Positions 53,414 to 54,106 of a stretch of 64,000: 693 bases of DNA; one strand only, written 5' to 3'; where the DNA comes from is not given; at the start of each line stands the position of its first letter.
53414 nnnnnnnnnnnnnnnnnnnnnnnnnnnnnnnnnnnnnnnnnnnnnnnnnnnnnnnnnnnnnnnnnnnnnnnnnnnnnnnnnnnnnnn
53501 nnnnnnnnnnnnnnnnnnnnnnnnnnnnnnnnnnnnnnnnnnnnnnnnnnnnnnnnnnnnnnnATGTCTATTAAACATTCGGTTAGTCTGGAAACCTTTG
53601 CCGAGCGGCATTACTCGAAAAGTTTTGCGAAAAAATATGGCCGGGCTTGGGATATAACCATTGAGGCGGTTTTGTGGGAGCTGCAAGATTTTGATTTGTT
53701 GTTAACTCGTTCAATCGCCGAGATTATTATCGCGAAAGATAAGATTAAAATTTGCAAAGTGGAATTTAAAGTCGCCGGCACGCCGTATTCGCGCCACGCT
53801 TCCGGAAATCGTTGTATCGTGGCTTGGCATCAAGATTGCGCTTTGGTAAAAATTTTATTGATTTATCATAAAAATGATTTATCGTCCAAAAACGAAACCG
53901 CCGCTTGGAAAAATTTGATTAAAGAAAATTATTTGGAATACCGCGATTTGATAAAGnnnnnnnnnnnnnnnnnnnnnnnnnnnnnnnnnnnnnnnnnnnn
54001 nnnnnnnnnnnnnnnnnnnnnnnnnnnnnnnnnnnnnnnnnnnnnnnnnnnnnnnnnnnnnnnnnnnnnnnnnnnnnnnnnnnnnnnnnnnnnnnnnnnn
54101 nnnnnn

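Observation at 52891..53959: XRE-Panacea (DUF4065) antitoxin with an 11-nt overlapping downstream gene: candidate PanA/PanT pair with an unassigned toxin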

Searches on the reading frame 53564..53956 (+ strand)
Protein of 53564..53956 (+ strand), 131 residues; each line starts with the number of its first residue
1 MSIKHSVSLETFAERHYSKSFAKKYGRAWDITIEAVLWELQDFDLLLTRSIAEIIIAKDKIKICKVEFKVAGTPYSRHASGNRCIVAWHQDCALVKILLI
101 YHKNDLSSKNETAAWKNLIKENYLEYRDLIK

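Call 3: search_protein_families(library=pfam, proteins=[window:53564-53956:+], max_evalue=1)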
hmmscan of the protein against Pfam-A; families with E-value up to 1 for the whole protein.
window:53564-53956:+ (131 aa): 0 families

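Call 4: search_protein_families(library=ncbifam, proteins=[window:53564-53956:+], max_evalue=1)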
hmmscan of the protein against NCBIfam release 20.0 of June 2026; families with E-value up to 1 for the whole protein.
window:53564-53956:+ (131 aa): 1 family
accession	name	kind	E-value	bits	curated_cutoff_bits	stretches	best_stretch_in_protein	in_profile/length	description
TIGR03627.1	uS9_arch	equivalog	0.021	15.2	162.75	1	30-107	23-105/130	30S ribosomal protein S9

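Call 5: search_protein_families(library=padloc, proteins=[window:53564-53956:+], max_evalue=1)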
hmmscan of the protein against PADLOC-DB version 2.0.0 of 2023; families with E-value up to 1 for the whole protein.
window:53564-53956:+ (131 aa): 1 family
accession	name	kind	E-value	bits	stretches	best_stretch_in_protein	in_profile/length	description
PDLC03584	REase_II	-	0.0082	13.3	1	51-126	321-394/405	Type II restriction enzyme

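Call 6: find_homologous_proteins(query=window:53564-53956:+, max_evalue=0.01)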
Query window:53564-53956:+ (131 aa): 675 proteins with E <= 0.01 among 689 candidates; the best 120 are listed.
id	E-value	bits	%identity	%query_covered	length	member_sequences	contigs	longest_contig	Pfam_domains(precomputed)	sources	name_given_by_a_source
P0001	1.2e-79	282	98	100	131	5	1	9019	-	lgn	-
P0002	6.4e-64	232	80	99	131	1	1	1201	-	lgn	-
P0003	3.0e-52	194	69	99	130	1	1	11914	-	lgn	-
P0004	6.0e-50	186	65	98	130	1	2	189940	-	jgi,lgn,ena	jgi:hypothetical protein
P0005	1.9e-49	185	64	99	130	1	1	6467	-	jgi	-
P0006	1.9e-49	185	64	99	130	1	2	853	-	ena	-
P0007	2.0e-49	185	64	99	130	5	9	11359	-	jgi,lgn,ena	-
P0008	9.6e-49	183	63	98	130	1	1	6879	-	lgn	-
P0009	9.7e-49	183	62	99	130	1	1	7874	-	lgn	-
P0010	1.4e-48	182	63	99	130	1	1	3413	-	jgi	-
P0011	2.3e-48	181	65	97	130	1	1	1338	-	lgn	-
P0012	3.4e-48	181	64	99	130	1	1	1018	-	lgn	-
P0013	3.5e-48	181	63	99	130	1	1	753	-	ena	-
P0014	4.9e-48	180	65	99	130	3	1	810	-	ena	-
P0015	5.1e-48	180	65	99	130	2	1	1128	-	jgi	jgi:hypothetical protein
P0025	4.5e-47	177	63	99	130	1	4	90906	-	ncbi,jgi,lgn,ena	ncbi:MAG: hypothetical protein WC319_00495 [Candidatus Paceibacterota bacterium]|jgi:hypothetical pr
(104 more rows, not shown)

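Call 7: search_solved_structures(query=window:53564-53956:+, max_evalue=10)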
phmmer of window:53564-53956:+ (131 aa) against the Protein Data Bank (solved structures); distinct sequences matched with E-value up to 10: 0.

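Call 8: search_protein_families(library=phrogs, proteins=[window:53564-53956:+], max_evalue=1)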
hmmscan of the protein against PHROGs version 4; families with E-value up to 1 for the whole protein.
window:53564-53956:+ (131 aa): 0 families

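Call 10: find_encoding_contigs(protein=P0004, flank=4000, max_places=2)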
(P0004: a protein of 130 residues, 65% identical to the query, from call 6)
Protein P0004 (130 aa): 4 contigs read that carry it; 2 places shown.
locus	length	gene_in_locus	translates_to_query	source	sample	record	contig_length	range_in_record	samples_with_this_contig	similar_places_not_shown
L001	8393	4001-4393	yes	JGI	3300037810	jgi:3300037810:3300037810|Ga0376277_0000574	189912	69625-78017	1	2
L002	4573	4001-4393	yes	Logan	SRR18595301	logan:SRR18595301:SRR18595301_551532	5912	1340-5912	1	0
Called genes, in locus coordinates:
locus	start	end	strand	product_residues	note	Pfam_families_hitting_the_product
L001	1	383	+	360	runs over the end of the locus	PF14082:SduA_C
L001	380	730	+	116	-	-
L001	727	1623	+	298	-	-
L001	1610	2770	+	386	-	PF01420:Methylase_S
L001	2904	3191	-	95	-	-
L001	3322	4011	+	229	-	PF12844:HTH_19, PF13560:HTH_31, PF01381:HTH_3, PF13274:SocA_Panacea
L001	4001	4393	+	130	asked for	-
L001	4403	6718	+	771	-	PF13588:HSDR_N_2 (weak), PF00270:DEAD, PF04851:ResIII, PF18766:SWI2_SNF2, PF00271:Helicase_C, PF08463:EcoEI_R_C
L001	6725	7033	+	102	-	-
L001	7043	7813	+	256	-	PF12705:PDDEXK_1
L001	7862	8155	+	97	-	-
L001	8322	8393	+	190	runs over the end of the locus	-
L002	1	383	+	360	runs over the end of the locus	PF14082:SduA_C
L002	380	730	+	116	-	-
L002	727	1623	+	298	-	-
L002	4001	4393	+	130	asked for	-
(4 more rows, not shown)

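Call 11: find_encoding_contigs(protein=P0025, flank=4000, max_places=2)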
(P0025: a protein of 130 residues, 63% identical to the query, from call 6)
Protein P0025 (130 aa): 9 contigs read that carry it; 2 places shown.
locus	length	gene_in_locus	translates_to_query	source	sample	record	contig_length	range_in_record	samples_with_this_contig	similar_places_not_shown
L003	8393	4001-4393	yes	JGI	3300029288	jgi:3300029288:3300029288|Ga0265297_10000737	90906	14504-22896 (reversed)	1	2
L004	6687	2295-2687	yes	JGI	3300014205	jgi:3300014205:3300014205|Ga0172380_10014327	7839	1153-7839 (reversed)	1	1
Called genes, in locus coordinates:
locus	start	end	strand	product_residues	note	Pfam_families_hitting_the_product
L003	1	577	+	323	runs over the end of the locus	PF01979:Amidohydro_1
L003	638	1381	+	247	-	PF04434:SWIM (weak)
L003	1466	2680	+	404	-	PF13304:AAA_21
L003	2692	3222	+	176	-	-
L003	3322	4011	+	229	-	PF12844:HTH_19, PF01381:HTH_3, PF13274:SocA_Panacea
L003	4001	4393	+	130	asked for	-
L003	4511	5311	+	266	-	PF01555:N6_N4_Mtase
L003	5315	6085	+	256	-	PF22515:DUF6996, PF22518:DUF6997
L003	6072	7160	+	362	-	PF00145:DNA_methylase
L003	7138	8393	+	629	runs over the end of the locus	PF13589:HATPase_c_3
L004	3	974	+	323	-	PF13304:AAA_21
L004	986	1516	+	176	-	-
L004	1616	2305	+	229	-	PF12844:HTH_19, PF01381:HTH_3, PF13274:SocA_Panacea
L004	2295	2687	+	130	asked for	-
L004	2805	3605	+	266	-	PF01555:N6_N4_Mtase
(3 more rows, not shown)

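Call 28: predict_structure(alignment_id=A1)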
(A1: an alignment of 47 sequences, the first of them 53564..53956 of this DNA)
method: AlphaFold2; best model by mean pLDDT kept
length: 131 residues; sequences in the alignment: 47
mean_pLDDT: 90.7   pTM: 0.85
mean pLDDT of the five models: 90.7, 90.5, 90.3, 89.7, 88.6
residues with pLDDT >= 90: 90; 70-90: 39; 50-70: 2; < 50: 0
segments of 3 or more residues with pLDDT < 50: none
pLDDT, mean of each block of 10 residues (from residue 1): 87 87 91 95 90 92 94 86 95 95 84 92 91 78
secondary structure, 60 per line:
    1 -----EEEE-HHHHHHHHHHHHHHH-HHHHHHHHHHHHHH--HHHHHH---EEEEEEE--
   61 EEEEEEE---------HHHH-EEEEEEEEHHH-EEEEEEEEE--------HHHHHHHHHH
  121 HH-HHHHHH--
elements in order: E6-9 H11-25 H27-40 H43-48 E52-58 E61-67 H77-80 E82-89 E94-102 H111-122 H124-129

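Call 30: search_protein_representatives(alignment_id=A1)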
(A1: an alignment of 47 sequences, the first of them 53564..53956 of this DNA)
Query: 47 sequences, 130 profile positions. Proteins with E-value up to 0.001 (for the whole library): 214; up to 1e-10: 157; up to 1e-30: 29. The best 150 are listed.
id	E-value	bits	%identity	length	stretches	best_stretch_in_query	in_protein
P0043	3.7e-62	224.2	-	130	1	1-130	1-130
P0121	1.9e-56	205.7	-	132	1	2-130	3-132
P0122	6.5e-50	184.6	-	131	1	1-130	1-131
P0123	1.5e-46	173.7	-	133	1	3-130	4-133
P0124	6.2e-46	171.7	-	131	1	1-130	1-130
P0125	2.9e-45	169.6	-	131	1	4-130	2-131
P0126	2.1e-43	163.6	-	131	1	2-128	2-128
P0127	7.1e-41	155.4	-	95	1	36-130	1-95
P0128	1.4e-38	148.0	-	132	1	1-130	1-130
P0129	2.1e-38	147.4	-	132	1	1-130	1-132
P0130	1.4e-36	141.5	-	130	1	1-130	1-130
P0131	2.0e-35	137.7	-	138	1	3-128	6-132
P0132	1.3e-34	135.1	-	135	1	1-129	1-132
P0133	3.4e-34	133.8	-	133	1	2-130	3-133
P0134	6.7e-34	132.8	-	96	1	37-130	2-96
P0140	9.8e-33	129.0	-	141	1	4-125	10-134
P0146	5.0e-31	123.5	-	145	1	4-125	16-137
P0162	2.1e-28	115.1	-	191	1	5-130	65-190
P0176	2.7e-26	108.2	-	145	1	5-128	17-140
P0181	8.7e-26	106.6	-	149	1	2-129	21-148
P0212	6.6e-21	90.8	-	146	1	4-127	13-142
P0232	7.3e-18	80.9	-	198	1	7-126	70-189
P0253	1.7e-15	73.3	-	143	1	4-127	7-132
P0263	7.8e-13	64.7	-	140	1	1-127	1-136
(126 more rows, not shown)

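Call 32: fold_search(model_id=the predicted structure, library=pdb)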
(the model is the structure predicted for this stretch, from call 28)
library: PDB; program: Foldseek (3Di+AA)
matches with E <= 10: 757; with E <= 0.001: 1
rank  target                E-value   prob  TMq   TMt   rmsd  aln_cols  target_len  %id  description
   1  8a0x_D                5.6e-04  1.00  0.48  0.55   5.8       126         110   17  Crystal structure of the HigB2-HigA2 tetramer in complex with operator DNA (released 2023-05-03)
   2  1wmi_A                1.6e-03  1.00  0.50  0.71   3.6       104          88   10  Crystal structure of archaeal RelE-RelB complex from Pyrococcus horikoshii OT3 (released 2005-03-15)
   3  8a0x_C                6.2e-03  0.97  0.44  0.51   6.1       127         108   16  Crystal structure of the HigB2-HigA2 tetramer in complex with operator DNA (released 2023-05-03)
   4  2khe_MODEL_1_A        7.0e-03  1.00  0.46  0.64   4.6       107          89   17  Solution Structure of the Bacterial Toxin Rele from Thermus Thermophilus HB8 (released 2010-03-31)
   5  5ja8_E                9.6e-03  0.97  0.44  0.51   6.1       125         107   17  Crystal structure of the HigB2 toxin in complex with Nb2 (released 2017-04-05)
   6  5mje_A                1.4e-02  0.97  0.45  0.51   5.3       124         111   15  Crystal structure of the HigB2 toxin in complex with Nb8 (released 2017-04-05)
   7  4fxh_B                1.5e-02  0.96  0.41  0.53   6.4       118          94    9  Crystal structure of the isolated E. coli RelE toxin, P212121 form (released 2012-08-29)
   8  5ja8_C                1.5e-02  0.96  0.44  0.50   6.3       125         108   17  Crystal structure of the HigB2 toxin in complex with Nb2 (released 2017-04-05)
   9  9g12_B                2.2e-02  0.96  0.39  0.56   5.6       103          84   14  Mycobacterium tuberculosis RelBE1 toxin-antitoxin system; rv1247c (relB1 antitoxin), rv1246c (relE1 toxin) (released 2025-12-17)
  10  5ja9_D                2.3e-02  0.94  0.43  0.53   5.4       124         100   16  Crystal structure of the HigB2 toxin in complex with Nb6 (released 2017-04-05)
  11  3g5o_B                2.6e-02  0.99  0.44  0.66   4.4       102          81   14  The crystal structure of the toxin-antitoxin complex RelBE2 (Rv2865-2866) from Mycobacterium tuberculosis (released 2009-04-14)
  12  6kml_A                2.6e-02  0.96  0.44  0.53   4.5       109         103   15  2.09 Angstrom resolution crystal structure of tetrameric HigBA toxin-antitoxin complex from E.coli (released 2020-11-18)
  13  6kml_C                3.0e-02  0.96  0.44  0.53   4.5       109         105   15  2.09 Angstrom resolution crystal structure of tetrameric HigBA toxin-antitoxin complex from E.coli (released 2020-11-18)
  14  3g5o_C                3.2e-02  0.99  0.47  0.67   3.8       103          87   13  The crystal structure of the toxin-antitoxin complex RelBE2 (Rv2865-2866) from Mycobacterium tuberculosis (released 2009-04-14)
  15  9w3a_A                3.4e-02  0.90  0.43  0.48   6.0       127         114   12  Crystal structure of PfiAT toxin-antitoxin complex (released 2026-02-11)
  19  9w3a_D                4.4e-02  0.85  0.42  0.47   6.0       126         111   10  Crystal structure of PfiAT toxin-antitoxin complex (released 2026-02-11)
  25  9w3a_C                5.6e-02  0.82  0.42  0.47   6.0       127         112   10  Crystal structure of PfiAT toxin-antitoxin complex (released 2026-02-11)
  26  9w3a_B                6.0e-02  0.69  0.38  0.43   6.8       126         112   12  Crystal structure of PfiAT toxin-antitoxin complex (released 2026-02-11)
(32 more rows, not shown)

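Call 33: find_related_loci(query=A1, collection=genome_contigs, flank=3000)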
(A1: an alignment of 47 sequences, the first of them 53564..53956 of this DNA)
Query A1 (131 aa) in genome_contigs; peptide patterns used: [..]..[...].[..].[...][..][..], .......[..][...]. (x = any residue, [..] = any of these).
243 stretches matched a pattern; 170 encode a relative of the query (tblastn E <= 1e-3); the best 80 are kept; 80 distinct loci.
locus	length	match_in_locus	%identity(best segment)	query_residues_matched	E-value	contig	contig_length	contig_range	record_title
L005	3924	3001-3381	64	1-127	2e-54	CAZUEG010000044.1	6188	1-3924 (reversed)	MAG TPA_asm: uncultured Candidatus Saccharibacteria bacterium isolate binchicken_co387_178 genome assembly, contig: NODE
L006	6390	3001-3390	62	1-130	6e-53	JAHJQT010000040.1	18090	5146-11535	MAG: Patescibacteria group bacterium isolate OS_PC_MetaG.mb.118 OS_PC_MetaG.mb.118_k141_428362, whole genome shotgun seq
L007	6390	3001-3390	60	1-130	5e-52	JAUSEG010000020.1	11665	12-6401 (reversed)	MAG: bacterium isolate E14_maxbin.173 E14_k141_530174, whole genome shotgun sequence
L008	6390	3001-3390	62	1-130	2e-51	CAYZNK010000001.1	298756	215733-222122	MAG TPA_asm: uncultured Candidatus Saccharibacteria bacterium isolate SRP192927_co10_109 genome assembly, contig: NODE_1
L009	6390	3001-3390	61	1-130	1e-51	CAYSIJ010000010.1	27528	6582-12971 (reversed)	MAG TPA_asm: uncultured Gammaproteobacteria bacterium isolate binchicken_co113_247 genome assembly, contig: NODE_1889_le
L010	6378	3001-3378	62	1-126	1e-50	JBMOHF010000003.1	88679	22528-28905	MAG: Patescibacteria group bacterium isolate Deming_bin.338 contig337, whole genome shotgun sequence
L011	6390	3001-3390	61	1-130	4e-50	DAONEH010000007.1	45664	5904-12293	MAG TPA_asm: bacterium isolate AMR_MDS_3874 NODE_724_length_45664_cov_7.993751, whole genome shotgun sequence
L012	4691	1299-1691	56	1-131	6e-50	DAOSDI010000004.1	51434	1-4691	MAG TPA_asm: Candidatus Pacearchaeota archaeon isolate AMR_MDS_1835 NODE_397_length_51434_cov_19.529788, whole genome sh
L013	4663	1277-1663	64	1-129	2e-48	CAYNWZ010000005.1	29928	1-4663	MAG TPA_asm: uncultured Gammaproteobacteria bacterium isolate binchicken_co20_421 genome assembly, contig: NODE_3297_len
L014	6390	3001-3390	58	1-130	2e-48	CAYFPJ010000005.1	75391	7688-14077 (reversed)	MAG TPA_asm: uncultured Gammaproteobacteria bacterium isolate ERP019367_co2_52 genome assembly, contig: NODE_364_length_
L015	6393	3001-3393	58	1-130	2e-48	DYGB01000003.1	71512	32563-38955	MAG TPA_asm: Candidatus Paceibacter sp. isolate BE2012_2_38_13 Afr_mines_BE2012_214_length_71512_cov_5_849952, whole gen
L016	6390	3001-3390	58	1-130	6e-48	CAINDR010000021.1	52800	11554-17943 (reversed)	Candidatus Falkowbacteria bacterium isolate Loclat_bin-10343 genome assembly, contig: bin-10343:21/64, whole genome shot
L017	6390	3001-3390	59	1-130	1e-47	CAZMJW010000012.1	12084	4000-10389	MAG TPA_asm: uncultured Gammaproteobacteria bacterium isolate binchicken_co39_573 genome assembly, contig: NODE_12580_le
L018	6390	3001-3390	58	1-130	1e-47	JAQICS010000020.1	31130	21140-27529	MAG: Patescibacteria group bacterium isolate GH54 k119_38863, whole genome shotgun sequence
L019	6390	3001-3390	57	1-130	1e-47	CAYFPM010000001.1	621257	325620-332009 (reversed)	MAG TPA_asm: uncultured Gammaproteobacteria bacterium isolate ERP019367_co2_132 genome assembly, contig: NODE_4_length_6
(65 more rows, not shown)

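Call 39: search_solved_structures(query=A1, max_evalue=10, show_alignments=3)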
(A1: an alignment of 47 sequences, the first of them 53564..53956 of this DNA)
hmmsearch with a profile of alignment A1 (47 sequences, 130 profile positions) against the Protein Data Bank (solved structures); distinct sequences matched with E-value up to 10: 0.

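Call 40: search_protein_families(library=pfam, alignment_id=A1, max_evalue=10)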
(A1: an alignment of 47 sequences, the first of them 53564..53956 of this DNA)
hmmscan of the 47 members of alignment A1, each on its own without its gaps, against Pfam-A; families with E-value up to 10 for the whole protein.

A. member 1, window:53564-53956:+ (131 aa): 0 families

B. families by the number of members that match (of 47 scanned): 25 families
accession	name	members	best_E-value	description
PF14973.11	TINF2_N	5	0.056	TERF1-interacting nuclear factor 2 N-terminus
PF11199.13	DUF2891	4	0.036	Protein of unknown function (DUF2891)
PF06421.17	LepA_C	3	0.028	GTP-binding protein LepA C-terminus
PF01221.23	Dynein_light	2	0.063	Dynein light chain type 1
PF21427.2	Gp7_5th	2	0.08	Baseplate wedge protein gp7, domain V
PF03064.21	U79_P34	1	0.0068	HSV U79 / HCMV P34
PF24359.1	DUF7515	1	0.011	Domain of unknown function (DUF7515)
PF21494.3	PKC_C2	1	0.018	Protein kinase C delta/epsilon/eta/theta, C2 domain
PF21684.2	PipB2_N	1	0.037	Secreted effector protein PipB2, N-terminal domain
PF23215.1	WD_LRWD1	1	0.041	Leucine-rich repeat and WD repeat-containing protein 1, WD domain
PF06296.18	RelE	1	0.051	RelE toxin of RelE / RelB toxin-antitoxin system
PF22054.2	BVU_2266-like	1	0.057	BVU_2266-like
PF01609.27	DDE_Tnp_1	1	0.062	Transposase DDE domain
PF20682.3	Hanta_Gc_C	1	0.066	Hantavirus glycoprotein Gc, C-terminal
PF18091.7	E3_UbLigase_RBR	1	0.083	E3 Ubiquitin Ligase RBR C-terminal domain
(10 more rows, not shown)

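Call 48: search_protein_families(library=pfam, alignment_id=A2, max_evalue=0.1)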
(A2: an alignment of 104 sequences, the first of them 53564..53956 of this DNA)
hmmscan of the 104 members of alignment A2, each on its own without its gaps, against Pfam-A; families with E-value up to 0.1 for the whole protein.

A. member 1, window:53564-53956:+ (131 aa): 0 families

B. families by the number of members that match (of 104 scanned): 58 families (the first 25 are shown)
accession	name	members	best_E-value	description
PF17116.11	T9SS_plug_1st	2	0.0075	Type 9 secretion system plug protein 1st domain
PF11919.13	PSME4_C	2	0.013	Proteasome activator complex subunit 4-like, C-terminal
PF10786.14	HI_0552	2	0.014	HI_0552 protein family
PF07911.18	DUF1677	1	0.001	Protein of unknown function (DUF1677)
PF14040.12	DNase_NucA_NucB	1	0.0015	Deoxyribonuclease NucA/NucB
PF07742.17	BTG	1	0.0016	BTG family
PF08696.17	Dna2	1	0.0031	DNA replication factor Dna2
PF18151.6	DUF5601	1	0.0054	Domain of unknown function (DUF5601)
PF06575.17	DUF1132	1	0.0066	Protein of unknown function (DUF1132)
PF06119.19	NIDO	1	0.0069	Nidogen-like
PF13425.11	O-antigen_lig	1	0.007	O-antigen ligase like membrane protein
PF11486.13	DUF3212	1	0.007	Protein of unknown function (DUF3212)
PF05133.19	SPP1_portal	1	0.011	Phage portal protein, SPP1 Gp6-like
PF10483.15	Elong_Iki1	1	0.012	Elongator subunit Iki1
PF17679.6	Dip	1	0.012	gp37/Dip protein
PF06296.18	RelE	1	0.014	RelE toxin of RelE / RelB toxin-antitoxin system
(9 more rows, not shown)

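Call 59: find_encoding_contigs(protein=P0001, flank=5000, max_places=3)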
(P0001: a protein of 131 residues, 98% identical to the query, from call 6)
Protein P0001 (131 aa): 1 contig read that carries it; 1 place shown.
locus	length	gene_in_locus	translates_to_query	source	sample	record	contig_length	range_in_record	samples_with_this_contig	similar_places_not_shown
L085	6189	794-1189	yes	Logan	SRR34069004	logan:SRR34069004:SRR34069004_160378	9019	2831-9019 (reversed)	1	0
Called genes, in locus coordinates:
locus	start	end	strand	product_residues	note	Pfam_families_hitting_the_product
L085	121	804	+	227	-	PF12844:HTH_19, PF13560:HTH_31, PF01381:HTH_3, PF13443:HTH_26 (weak), PF13274:SocA_Panacea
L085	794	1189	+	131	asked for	-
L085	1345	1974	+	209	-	PF18933:PsbP_2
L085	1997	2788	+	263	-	PF06750:A24_N_bact, PF01478:Peptidase_A24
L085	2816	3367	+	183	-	PF07963:N_methyl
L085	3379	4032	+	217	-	PF07963:N_methyl (weak)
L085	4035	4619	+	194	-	PF07963:N_methyl (weak)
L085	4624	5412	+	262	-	PF14341:PilX_N (weak)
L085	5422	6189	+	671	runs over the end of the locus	PF22745:Nlig-Ia, PF01653:DNA_ligase_aden, PF03120:OB_DNA_ligase, PF03119:DNA_ligase_ZBD (weak), PF14520:HHH_5 (weak), PF12826:HHH_2 (faint), PF00533:BRCT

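Call 67: list_cluster_members(proteins=[P0131, P0140, P0146, P0162, P0176, P0181, P0212, P0232, P0253, P0263])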
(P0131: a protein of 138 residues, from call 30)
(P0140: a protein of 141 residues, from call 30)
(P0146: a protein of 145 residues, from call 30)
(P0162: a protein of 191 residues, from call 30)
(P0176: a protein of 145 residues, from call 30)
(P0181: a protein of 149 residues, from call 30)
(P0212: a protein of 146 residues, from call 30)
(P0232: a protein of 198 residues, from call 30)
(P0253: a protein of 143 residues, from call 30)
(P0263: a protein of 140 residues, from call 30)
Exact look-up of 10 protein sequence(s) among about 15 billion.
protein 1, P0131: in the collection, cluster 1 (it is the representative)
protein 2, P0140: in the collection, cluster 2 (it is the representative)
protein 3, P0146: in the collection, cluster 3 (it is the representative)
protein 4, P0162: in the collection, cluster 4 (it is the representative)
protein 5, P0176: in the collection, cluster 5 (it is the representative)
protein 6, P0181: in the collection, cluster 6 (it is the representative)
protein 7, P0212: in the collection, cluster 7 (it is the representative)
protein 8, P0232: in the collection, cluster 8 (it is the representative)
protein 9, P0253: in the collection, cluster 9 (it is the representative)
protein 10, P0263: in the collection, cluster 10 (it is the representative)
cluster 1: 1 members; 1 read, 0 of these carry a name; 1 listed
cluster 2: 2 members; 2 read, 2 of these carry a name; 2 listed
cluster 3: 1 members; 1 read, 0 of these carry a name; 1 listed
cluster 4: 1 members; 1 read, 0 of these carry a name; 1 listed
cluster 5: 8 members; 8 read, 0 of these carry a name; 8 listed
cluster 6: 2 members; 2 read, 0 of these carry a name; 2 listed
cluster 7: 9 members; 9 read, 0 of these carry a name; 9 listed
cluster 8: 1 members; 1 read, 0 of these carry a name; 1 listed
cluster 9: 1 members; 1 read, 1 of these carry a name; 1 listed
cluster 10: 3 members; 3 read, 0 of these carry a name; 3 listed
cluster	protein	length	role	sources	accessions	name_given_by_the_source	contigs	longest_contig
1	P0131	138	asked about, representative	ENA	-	-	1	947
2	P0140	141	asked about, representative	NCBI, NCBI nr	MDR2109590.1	MAG: hypothetical protein LBP28_09080 [Coriobacteriales bacterium] | hypothetical protein [Coriobacteriales bacterium]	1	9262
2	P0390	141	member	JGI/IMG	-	hypothetical protein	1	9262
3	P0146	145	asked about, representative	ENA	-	-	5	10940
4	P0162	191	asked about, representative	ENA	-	-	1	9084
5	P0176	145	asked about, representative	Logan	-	-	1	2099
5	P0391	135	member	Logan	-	-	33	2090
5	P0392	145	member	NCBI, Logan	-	-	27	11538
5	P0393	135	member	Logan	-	-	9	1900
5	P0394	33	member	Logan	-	-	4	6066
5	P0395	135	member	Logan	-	-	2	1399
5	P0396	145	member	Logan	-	-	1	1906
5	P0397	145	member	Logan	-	-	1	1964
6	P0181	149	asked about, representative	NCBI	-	-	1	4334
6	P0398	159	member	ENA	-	-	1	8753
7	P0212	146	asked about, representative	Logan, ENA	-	-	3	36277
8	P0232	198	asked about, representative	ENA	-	-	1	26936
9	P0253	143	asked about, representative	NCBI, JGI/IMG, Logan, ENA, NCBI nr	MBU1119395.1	hypothetical protein KKH43_05940 [Patescibacteria group bacterium] | hypothetical protein [Patescibacteria group bacterium]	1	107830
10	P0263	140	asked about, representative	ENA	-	-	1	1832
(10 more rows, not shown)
